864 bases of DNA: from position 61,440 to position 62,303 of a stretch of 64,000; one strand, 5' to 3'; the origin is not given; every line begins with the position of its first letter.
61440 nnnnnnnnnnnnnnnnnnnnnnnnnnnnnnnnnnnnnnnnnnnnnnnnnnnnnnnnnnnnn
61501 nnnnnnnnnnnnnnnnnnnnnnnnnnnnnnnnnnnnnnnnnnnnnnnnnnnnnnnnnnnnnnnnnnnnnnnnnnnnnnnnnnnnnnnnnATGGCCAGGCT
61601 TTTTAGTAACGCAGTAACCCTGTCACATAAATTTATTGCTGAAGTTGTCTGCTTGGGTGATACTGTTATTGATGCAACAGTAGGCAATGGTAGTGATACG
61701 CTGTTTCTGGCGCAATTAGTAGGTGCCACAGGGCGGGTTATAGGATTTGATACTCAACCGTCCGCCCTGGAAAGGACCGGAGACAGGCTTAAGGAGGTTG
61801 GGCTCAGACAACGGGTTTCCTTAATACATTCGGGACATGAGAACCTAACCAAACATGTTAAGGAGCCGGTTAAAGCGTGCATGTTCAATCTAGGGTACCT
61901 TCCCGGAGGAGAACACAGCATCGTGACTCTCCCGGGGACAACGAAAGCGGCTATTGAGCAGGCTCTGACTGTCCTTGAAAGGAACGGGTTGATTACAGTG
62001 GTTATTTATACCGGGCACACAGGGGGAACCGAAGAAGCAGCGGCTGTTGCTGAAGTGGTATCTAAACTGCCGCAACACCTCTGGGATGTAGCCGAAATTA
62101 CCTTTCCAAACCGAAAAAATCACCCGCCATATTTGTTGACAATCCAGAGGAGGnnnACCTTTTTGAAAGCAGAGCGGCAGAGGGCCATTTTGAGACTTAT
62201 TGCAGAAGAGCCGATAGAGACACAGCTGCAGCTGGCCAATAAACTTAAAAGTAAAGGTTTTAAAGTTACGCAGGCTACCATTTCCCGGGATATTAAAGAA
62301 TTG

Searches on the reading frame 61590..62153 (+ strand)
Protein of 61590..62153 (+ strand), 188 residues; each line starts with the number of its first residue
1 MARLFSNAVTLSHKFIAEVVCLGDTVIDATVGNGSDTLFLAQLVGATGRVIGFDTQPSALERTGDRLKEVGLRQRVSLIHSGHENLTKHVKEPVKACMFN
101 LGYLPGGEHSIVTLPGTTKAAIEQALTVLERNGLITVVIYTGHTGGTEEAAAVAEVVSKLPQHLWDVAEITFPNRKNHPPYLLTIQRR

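Call 87: find_encoding_contigs(protein=window:61590-62153:+, flank=10000, max_places=3)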
Protein window:61590-62153:+ (188 aa): 4 contigs read that carry it; 3 places shown.
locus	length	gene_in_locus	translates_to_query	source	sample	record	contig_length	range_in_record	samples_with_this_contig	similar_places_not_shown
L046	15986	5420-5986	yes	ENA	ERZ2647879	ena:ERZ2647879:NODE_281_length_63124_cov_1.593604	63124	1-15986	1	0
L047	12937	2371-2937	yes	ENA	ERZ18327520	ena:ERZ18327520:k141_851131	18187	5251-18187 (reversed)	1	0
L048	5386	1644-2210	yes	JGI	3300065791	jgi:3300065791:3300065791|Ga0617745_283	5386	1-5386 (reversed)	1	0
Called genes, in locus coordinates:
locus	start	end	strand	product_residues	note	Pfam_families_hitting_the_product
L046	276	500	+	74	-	-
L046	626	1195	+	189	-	-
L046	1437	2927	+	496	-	PF00456:Transketolase_N (faint), PF13292:DXP_synthase_N, PF00676:E1_dh (weak), PF02775:TPP_enzyme_C (faint), PF02779:Transket_pyr, PF02780:Transketolase_C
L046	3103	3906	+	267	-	PF01479:S4, PF01728:FtsJ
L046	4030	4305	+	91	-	-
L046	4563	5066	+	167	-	PF01513:NAD_kinase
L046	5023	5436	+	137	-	PF20143:NAD_kinase_C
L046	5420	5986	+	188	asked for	PF01795:Methyltransf_5 (weak), PF13847:Methyltransf_31, PF13649:Methyltransf_25 (weak), PF06962:rRNA_methylase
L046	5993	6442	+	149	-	PF01316:Arg_repressor, PF01498:HTH_Tnp_Tc3_2 (weak), PF02863:Arg_repressor_C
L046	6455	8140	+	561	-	PF02463:SMC_N, PF13476:AAA_23, PF13304:AAA_21 (faint)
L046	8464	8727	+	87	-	-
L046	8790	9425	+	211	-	PF13180:PDZ_2, PF17820:PDZ_6 (weak), PF05580:Peptidase_S55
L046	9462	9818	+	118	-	PF05580:Peptidase_S55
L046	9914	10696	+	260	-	PF00072:Response_reg, PF08769:Spo0A_C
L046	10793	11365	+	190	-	-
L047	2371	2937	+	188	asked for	PF01795:Methyltransf_5 (weak), PF13847:Methyltransf_31, PF13649:Methyltransf_25 (weak), PF06962:rRNA_methylase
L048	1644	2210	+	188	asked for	PF01795:Methyltransf_5 (weak), PF13847:Methyltransf_31, PF13649:Methyltransf_25 (weak), PF06962:rRNA_methylase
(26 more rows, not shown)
